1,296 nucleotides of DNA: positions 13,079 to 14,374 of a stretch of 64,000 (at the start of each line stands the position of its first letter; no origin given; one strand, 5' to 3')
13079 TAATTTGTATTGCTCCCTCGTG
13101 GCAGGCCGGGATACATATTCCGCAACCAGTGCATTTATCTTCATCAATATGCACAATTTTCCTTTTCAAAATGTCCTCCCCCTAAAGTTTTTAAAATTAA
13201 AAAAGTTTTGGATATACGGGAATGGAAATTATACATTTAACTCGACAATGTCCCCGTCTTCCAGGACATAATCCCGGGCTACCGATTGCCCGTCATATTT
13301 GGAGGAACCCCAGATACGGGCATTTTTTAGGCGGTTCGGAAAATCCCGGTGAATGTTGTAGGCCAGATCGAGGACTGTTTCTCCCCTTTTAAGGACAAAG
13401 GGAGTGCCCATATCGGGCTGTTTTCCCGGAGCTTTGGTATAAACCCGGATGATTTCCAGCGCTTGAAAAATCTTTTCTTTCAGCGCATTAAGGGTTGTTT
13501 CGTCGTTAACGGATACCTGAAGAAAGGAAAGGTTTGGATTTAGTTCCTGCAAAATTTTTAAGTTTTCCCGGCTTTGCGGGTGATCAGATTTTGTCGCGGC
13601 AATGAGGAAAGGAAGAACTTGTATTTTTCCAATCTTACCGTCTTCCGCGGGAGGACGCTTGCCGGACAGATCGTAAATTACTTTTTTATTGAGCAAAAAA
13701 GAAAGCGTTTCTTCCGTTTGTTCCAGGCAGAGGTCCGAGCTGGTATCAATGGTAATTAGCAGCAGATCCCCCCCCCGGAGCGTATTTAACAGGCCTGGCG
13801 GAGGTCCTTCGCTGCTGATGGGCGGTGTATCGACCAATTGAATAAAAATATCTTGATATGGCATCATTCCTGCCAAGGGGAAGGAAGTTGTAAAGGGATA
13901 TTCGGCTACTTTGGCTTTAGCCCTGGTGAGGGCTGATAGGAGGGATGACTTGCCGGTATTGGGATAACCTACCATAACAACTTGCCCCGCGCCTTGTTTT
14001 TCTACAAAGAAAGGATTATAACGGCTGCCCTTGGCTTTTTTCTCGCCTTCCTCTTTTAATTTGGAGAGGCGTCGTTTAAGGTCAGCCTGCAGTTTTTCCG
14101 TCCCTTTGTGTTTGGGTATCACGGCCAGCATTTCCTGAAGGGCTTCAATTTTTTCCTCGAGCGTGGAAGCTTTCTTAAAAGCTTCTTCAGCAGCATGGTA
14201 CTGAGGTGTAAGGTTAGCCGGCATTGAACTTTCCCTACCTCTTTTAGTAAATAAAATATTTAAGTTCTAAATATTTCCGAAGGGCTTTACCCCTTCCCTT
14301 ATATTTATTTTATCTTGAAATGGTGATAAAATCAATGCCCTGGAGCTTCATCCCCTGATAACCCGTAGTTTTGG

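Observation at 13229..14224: Bacterial DRG/Rbg-like GTPase (Obg family with TGS domain)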

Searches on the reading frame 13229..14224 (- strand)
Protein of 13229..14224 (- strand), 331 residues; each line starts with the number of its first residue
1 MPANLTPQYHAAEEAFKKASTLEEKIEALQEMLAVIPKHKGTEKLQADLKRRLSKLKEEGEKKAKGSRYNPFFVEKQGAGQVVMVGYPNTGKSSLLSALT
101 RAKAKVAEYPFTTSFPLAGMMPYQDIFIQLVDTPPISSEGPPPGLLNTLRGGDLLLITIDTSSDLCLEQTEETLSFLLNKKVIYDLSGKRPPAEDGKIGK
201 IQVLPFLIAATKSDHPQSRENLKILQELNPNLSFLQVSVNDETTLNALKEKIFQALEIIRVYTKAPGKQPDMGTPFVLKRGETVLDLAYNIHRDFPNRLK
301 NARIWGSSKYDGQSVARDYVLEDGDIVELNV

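Call 3: search_protein_families(library=pfam, proteins=[window:13229-14224:-], max_evalue=0.1)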
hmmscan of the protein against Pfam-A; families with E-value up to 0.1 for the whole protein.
window:13229-14224:- (331 aa): 9 families
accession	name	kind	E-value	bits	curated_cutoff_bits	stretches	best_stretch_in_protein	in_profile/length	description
PF01926.29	MMR_HSR1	-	2.6e-17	63.4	21.9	1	81-180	1-105/113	50S ribosome-binding GTPase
PF02824.27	TGS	-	6.6e-17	61.7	22.2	1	259-329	1-58/60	TGS domain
PF02421.24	FeoB_N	-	7e-08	32.6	27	1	81-136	2-57/156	Ferrous iron transport protein B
PF09439.16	SRPRB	-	0.0019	18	25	0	81-134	5-54/178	Signal recognition particle receptor beta subunit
PF16897.10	MMR_HSR1_Xtn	-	0.0048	17.3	35.2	1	201-257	53-105/106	C-terminal region of MMR_HSR1 domain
PF10884.14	DUF2683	-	0.04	14.6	27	0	39-76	8-43/66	Protein of unknown function (DUF2683)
PF13191.12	AAA_16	-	0.057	14.3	32.6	0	78-131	23-73/167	AAA ATPase domain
PF05673.19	DUF815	-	0.07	12.7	23.8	0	52-104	26-78/249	Protein of unknown function (DUF815)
PF06071.19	YchF-GTPase_C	-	0.078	13.5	27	0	313-329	65-81/84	Protein of unknown function (DUF933)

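Call 4: search_protein_families(library=ncbifam, proteins=[window:13229-14224:-], max_evalue=0.1)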
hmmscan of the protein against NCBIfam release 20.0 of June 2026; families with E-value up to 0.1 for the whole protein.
window:13229-14224:- (331 aa): 25 families
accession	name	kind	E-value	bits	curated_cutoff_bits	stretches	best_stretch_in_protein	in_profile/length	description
NF007171.0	PRK09602.1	subfamily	2.4e-18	66.2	387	3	81-120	4-43/397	YchF-related putative GTPase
NF008955.0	PRK12297.1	equivalog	3.1e-18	65.9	406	2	80-125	160-205/429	GTPase ObgE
TIGR02729.1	Obg_CgtA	equivalog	9.4e-16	57.7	280.25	1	80-256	158-328/329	Obg family GTPase CgtA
NF008956.1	PRK12299.1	equivalog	8.1e-14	51.3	300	1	80-136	159-216/327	GTPase ObgE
NF008954.1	PRK12296.1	equivalog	1e-13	50.6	377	1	72-263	152-346/470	GTPase ObgE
NF000908.1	PRK00089.1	equivalog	5e-09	35.9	237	1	79-257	3-168/291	GTPase Era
TIGR00231.1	small_GTP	domain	1.3e-07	31.5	42.5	1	81-134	5-61/164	GTP-binding protein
TIGR03156.1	GTP_HflX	equivalog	2.7e-07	29.8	216.75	1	48-125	158-235/351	GTPase HflX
TIGR00092.1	TIGR00092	equivalog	3.8e-07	29.6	279.2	1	84-122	7-46/368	redox-regulated ATPase YchF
TIGR00437.1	feoB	equivalog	1.1e-06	27.6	315.65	1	86-136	1-51/594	ferrous iron transport protein B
TIGR03594.1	GTPase_EngA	equivalog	1.2e-06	27.8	306.7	1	38-134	144-231/432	ribosome biogenesis GTPase Der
NF003661.0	PRK05291.1-3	equivalog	1.9e-06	27.5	380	1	43-134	183-272/448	tRNA uridine-5-carboxymethylaminomethyl(34) synthesis GTPase MnmE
TIGR03918.1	GTP_HydF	equivalog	3.7e-06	26.1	325.55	1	81-256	9-167/392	[FeFe] hydrogenase H-cluster maturation GTPase HydF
TIGR00450.1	mnmE_trmE_thdF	equivalog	1.4e-05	24.4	252.6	1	81-136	211-267/446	tRNA uridine-5-carboxymethylaminomethyl(34) synthesis GTPase MnmE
TIGR03596.1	GTPase_YlqF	equivalog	3.9e-05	23.2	208.2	1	63-134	110-171/276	ribosome biogenesis GTPase YlqF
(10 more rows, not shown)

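Call 5: search_solved_structures(query=window:13229-14224:-, max_evalue=0.001, show_alignments=2)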
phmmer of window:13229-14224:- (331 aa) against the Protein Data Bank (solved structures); distinct sequences matched with E-value up to 0.001: 32.
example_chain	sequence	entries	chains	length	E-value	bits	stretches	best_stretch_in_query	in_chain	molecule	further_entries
7nrc_So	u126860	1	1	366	1.4e-33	119.5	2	24-181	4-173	Ribosome-interacting GTPase 2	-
4a9a_A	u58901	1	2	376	1.5e-28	103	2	19-168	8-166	RIBOSOME-INTERACTING GTPASE 1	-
7rr5_R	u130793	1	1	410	4.2e-28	101.5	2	20-168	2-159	Ribosome-interacting GTPase 1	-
2eki_A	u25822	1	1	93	3.6e-11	45.9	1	256-329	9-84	Developmentally-regulated GTP-binding protein 1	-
1udx_A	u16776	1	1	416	4.8e-11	45.4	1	74-162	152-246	the GTP-binding protein Obg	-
2e87_A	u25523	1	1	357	2.9e-10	42.9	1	81-257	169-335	Hypothetical protein PH1320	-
1lnz_A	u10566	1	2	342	6.3e-09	38.5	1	68-134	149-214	SPO0B-associated GTP-binding protein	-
7odt_t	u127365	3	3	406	7e-09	38.3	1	76-136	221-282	Mitochondrial ribosome-associated GTPase 2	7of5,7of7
7o9k_G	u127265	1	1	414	7.3e-09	38.3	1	75-136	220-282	Mitochondrial ribosome-associated GTPase 2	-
7oi6_y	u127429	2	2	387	2.2e-08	36.7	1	80-137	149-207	GTP-binding protein 10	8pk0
3kxk_A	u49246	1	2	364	7.1e-08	35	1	42-201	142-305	GTP-binding protein (HflX)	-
6lss_4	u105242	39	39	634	2.2e-07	33.4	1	82-137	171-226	Nucleolar GTP-binding protein 1 | GTP-binding protein 4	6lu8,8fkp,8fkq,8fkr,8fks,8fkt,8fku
9e9c_t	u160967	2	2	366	3.2e-07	32.9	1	80-137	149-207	GTP-binding protein 10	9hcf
8esq_b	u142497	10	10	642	4e-07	32.6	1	82-150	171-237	Probable nucleolar GTP-binding protein 1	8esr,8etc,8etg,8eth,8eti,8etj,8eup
5m04_A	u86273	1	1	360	6e-07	32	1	74-135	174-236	GTPase ObgE/CgtA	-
1wxq_A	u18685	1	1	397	3.8e-06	29.4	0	82-116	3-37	GTP-binding protein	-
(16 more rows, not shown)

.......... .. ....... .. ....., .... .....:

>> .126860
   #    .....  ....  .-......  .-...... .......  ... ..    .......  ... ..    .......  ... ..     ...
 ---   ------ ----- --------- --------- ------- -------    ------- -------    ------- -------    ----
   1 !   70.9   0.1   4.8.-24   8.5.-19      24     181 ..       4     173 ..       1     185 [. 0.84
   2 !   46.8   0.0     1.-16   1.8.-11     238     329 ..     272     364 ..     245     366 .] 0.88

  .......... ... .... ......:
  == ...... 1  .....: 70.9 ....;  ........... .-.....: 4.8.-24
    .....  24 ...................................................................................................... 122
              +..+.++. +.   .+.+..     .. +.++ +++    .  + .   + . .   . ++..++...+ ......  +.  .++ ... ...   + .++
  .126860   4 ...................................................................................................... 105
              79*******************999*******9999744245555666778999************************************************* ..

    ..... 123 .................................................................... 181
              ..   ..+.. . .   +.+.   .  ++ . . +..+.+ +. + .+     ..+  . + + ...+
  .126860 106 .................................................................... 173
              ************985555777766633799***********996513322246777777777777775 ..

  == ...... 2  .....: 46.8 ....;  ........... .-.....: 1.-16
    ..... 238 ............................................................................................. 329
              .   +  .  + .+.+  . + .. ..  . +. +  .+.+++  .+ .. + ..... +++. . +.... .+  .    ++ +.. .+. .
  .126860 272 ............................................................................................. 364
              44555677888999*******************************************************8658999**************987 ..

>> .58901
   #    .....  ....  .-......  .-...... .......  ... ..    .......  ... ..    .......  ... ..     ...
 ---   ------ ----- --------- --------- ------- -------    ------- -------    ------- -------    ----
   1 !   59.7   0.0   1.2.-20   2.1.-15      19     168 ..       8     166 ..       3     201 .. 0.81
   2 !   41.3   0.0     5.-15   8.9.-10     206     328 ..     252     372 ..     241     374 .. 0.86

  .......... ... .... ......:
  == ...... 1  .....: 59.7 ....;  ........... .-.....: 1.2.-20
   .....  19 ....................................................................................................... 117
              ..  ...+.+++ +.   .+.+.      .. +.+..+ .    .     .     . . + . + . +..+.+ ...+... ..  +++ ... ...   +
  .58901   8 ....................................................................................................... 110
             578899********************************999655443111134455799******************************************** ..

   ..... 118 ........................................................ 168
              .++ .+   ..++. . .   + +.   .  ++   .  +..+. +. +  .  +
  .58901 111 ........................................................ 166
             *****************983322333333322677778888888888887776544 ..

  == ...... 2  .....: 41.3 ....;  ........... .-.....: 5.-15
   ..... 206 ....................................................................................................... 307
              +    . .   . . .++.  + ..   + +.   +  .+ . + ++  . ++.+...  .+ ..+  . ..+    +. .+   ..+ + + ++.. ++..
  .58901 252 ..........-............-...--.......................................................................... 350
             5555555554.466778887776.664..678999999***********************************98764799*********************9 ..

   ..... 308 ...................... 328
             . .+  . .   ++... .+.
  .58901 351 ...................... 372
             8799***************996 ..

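Call 6: find_homologous_proteins(query=window:13229-14224:-, max_evalue=0.001)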
Query window:13229-14224:- (331 aa): 7968 proteins with E <= 0.001 among 8000 candidates; the best 120 are listed.
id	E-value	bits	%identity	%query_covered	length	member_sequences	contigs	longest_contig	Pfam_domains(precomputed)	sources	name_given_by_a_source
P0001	9.4e-214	726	100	100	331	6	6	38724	PF02824.28,PF01926.30,PF02421.25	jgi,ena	-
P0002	4.4e-185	632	86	100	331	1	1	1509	PF02824.28,PF01926.30,PF02421.25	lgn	-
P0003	2.8e-182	623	85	100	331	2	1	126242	PF02824.28,PF01926.30,PF02421.25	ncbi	-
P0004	5.2e-178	609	82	100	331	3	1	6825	PF02824.28,PF01926.30,PF02421.25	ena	-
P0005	1.0e-177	608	83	100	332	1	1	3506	PF02824.28,PF01926.30,PF02421.25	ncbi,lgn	-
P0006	6.4e-176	602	82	100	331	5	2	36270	PF02824.28,PF01926.30,PF02421.25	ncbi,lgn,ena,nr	ncbi:MAG TPA: TGS domain-containing protein [Firmicutes bacterium]|nr:TGS domain-containing protein 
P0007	5.2e-171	586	79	100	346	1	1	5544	PF02824.28,PF01926.30,PF02421.25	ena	-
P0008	6.9e-169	579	77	100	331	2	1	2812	PF02824.28,PF01926.30,PF02421.25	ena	-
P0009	2.8e-167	573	78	100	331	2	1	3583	PF02824.28,PF01926.30,PF02421.25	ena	-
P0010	1.2e-152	525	70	100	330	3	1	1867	PF02824.28,PF01926.30,PF02421.25,PF16897.11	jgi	-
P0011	2.1e-152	525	71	100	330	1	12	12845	PF02824.28,PF01926.30,PF02421.25,PF16897.11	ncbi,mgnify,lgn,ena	mgnify:FL=1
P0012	5.0e-151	520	70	100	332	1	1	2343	PF02824.28,PF01926.30,PF02421.25,PF16897.11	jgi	jgi:uncharacterized protein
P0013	6.1e-151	520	69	100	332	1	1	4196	PF02824.28,PF01926.30,PF02421.25,PF16897.11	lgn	-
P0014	8.8e-151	519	70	100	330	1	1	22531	PF02824.28,PF01926.30,PF02421.25,PF16897.11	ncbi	-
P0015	4.8e-150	517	71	100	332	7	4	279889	PF02824.28,PF01926.30,PF02421.25,PF16897.11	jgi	jgi:ribosome-interacting GTPase 1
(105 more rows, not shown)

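Call 10: find_related_loci(query=window:13229-14224:-, collection=genome_contigs, flank=6000)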
Query window:13229-14224:- (331 aa) in genome_contigs; peptide patterns used: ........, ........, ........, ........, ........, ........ (x = any residue, [..] = any of these).
497 stretches matched a pattern; 44 encode a relative of the query (tblastn E <= 1e-3); 44 distinct loci.
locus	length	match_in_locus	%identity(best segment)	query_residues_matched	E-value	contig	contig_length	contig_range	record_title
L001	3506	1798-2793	83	1-331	0e+0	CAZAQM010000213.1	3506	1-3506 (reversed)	MAG TPA_asm: uncultured Dethiobacter sp. isolate binchicken_co39_531 genome assembly, contig: NODE_53516_length_3506_cov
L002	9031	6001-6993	82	1-331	0e+0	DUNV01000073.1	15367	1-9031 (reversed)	MAG TPA_asm: Bacillota bacterium isolate AS08sgBPME_113 155917_AS08, whole genome shotgun sequence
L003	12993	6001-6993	85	1-331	0e+0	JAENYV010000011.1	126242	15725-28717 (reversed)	MAG: Dethiobacter alkaliphilus isolate BL5_bin.7 BL5_bin7_NODE_70_length_126242_cov_23.238495, whole genome shotgun sequ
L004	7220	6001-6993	82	1-331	3e-178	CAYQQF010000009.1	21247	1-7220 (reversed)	MAG TPA_asm: uncultured Dethiobacter sp. isolate SRP241326_co3_315 genome assembly, contig: NODE_3416_length_21247_cov_4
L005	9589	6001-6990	69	1-331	7e-160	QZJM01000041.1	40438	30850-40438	MAG: Dethiobacter sp. isolate SURF_39 Ga0104751_1001411, whole genome shotgun sequence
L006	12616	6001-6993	71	1-331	8e-160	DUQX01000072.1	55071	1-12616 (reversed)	MAG TPA_asm: Bacillota bacterium isolate AS08sgBPME_442 135041_AS08, whole genome shotgun sequence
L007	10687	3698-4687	70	1-331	2e-158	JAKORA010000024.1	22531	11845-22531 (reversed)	MAG: Bacillota bacterium isolate all_maxbin.237 k201_148091, whole genome shotgun sequence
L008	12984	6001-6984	71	1-331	4e-158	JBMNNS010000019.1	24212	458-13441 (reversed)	MAG: Dethiobacteria bacterium isolate SBF912SR3HQ0001 scaffold_3407_c1, whole genome shotgun sequence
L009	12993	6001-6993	69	1-331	1e-156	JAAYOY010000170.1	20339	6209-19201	MAG: Bacillota bacterium isolate AS22ysBPME_12 125815_AS22, whole genome shotgun sequence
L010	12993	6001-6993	70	1-331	2e-156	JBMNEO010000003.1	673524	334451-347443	MAG: Dethiobacteria bacterium isolate SBF912LR0HQ0054 contig_21961, whole genome shotgun sequence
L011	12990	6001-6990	68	1-331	5e-156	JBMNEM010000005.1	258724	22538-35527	MAG: Dethiobacteria bacterium isolate SBF912LR0HQ0129 contig_35351, whole genome shotgun sequence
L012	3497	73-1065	69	1-331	1e-161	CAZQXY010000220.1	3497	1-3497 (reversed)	MAG TPA_asm: uncultured Desulfovibrionaceae bacterium isolate binchicken_co39_542 genome assembly, contig: NODE_53675_le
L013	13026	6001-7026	68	1-331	3e-154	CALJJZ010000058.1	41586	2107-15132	MAG: uncultured Firmicutes bacterium isolate N1_Bin_Bin_71_sub_1 genome assembly, contig: c_000002379447, whole genome s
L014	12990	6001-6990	67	1-331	6e-154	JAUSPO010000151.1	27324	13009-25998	MAG: Bacillota bacterium isolate E21_metabat.bin.75 E21_k141_87665, whole genome shotgun sequence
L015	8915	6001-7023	67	1-331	2e-153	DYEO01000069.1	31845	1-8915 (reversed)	MAG TPA_asm: Dethiobacter sp. isolate Tomsk_51_21 Tomsk_k141_65990, whole genome shotgun sequence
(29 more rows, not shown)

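Call 23: predict_structure(alignment_id=A1)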
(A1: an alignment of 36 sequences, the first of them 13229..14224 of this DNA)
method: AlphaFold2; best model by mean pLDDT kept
length: 331 residues; sequences in the alignment: 36
mean_pLDDT: 82.5   pTM: 0.70
mean pLDDT of the five models: 82.5, 82.3, 81.5, 75.8, 75.6
residues with pLDDT >= 90: 116; 70-90: 168; 50-70: 29; < 50: 18
segments of 3 or more residues with pLDDT < 50: 63-67, 105-114
pLDDT, mean of each block of 10 residues (from residue 1): 69 83 83 80 82 79 51 74 90 87 46 60 87 81 82 93 92 92 88 58 90 92 92 92 93 93 88 89 91 88 79 87 91 84
secondary structure, 60 per line:
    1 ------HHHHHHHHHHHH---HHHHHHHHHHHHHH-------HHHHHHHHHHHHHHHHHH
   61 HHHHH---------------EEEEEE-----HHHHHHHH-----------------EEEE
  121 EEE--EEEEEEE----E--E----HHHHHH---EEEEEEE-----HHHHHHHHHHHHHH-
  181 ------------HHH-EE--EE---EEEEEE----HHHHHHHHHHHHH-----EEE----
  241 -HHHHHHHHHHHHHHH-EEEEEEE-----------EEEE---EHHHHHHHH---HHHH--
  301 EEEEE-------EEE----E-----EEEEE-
elements in order: H7-18 H22-35 H43-65 E81-86 H92-99 E117-123 E126-132 H145-150 E154-160 H166-179 E206-211 H216-228 E234-236 H242-256 E258-264 E276-279 H284-291 H295-298 E301-305 E313-315 E326-330

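Call 25: fold_search(model_id=the predicted structure, library=pdb)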
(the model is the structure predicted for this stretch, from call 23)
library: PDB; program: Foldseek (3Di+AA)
matches with E <= 10: 1960; with E <= 0.001: 1651
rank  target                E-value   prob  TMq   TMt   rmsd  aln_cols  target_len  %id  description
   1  7rr5_R                2.5e-18  1.00  0.63  0.59  14.7       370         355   25  Structure of ribosomal complex bound with Rbg1/Tma46 (released 2021-11-10)
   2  4a9a_B                6.7e-18  1.00  0.61  0.57  14.5       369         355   23  Structure of Rbg1 in complex with Tma46 dfrp domain (released 2012-10-03)
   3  4a9a_A                5.6e-17  1.00  0.60  0.57  14.9       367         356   25  Structure of Rbg1 in complex with Tma46 dfrp domain (released 2012-10-03)
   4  2e87                  4.1e-10  1.00  0.41  0.39  14.6       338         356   20  Crystal structure of hypothetical GTP-binding protein PH1320 from Pyrococcus horikoshii OT3, in complex with GDP (released 2007-07-24)
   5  2dby                  7.1e-10  1.00  0.46  0.43  10.3       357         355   20  Crystal structure of the GTP-binding protein YchF in complexed with GDP (released 2006-06-16)
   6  8uu8_v                9.7e-10  1.00  0.37  0.30  14.3       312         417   18  Cryo-EM structure of the Listeria innocua 70S ribosome (head-swiveled) in complex with HflXr and pe/E-tRNA (structure  (released 2024-02-28)
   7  8uu7_v                1.1e-09  1.00  0.37  0.31  13.6       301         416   20  Cryo-EM structure of the Listeria innocua 70S ribosome in complex with HflXr, HPF, and E-site tRNA (structure II-B) (released 2024-02-28)
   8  8fl2_SR               1.2e-09  1.00  0.41  0.25   8.7       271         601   20  Human nuclear pre-60S ribosomal subunit (State I1) (released 2023-07-12)
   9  8uu9_v                1.5e-09  1.00  0.39  0.32  15.4       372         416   18  Cryo-EM structure of the ratcheted Listeria innocua 70S ribosome (head-swiveled) in complex with HflXr and pe/E-tRNA ( (released 2024-02-28)
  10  8rl2_CD               1.9e-09  1.00  0.40  0.24   8.9       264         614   20  Human pre-60S - State 5 (released 2025-01-15)
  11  8fl4_SR               1.9e-09  1.00  0.39  0.24   9.4       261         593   21  Human nuclear pre-60S ribosomal subunit (State I3) (released 2023-07-12)
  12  7ohq_b                2.0e-09  1.00  0.42  0.27   9.6       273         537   19  Nog1-TAP associated immature ribosomal particle population C from S. cerevisiae (released 2021-11-03)
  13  7o9k_G                2.1e-09  1.00  0.41  0.40   4.4       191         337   27  Human mitochondrial ribosome large subunit assembly intermediate with MTERF4-NSUN4, MRM2, MTG1, the MALSU module, GTPB (released 2021-06-30)
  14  9qiw_CD               2.1e-09  1.00  0.41  0.25   7.6       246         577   22  Human pre-60S - State 3 (released 2025-04-30)
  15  8uua_v                2.4e-09  1.00  0.38  0.30  14.6       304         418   18  Cryo-EM structure of the Listeria innocua 50S ribosomal subunit in complex with HflXr (structure III) (released 2024-02-28)
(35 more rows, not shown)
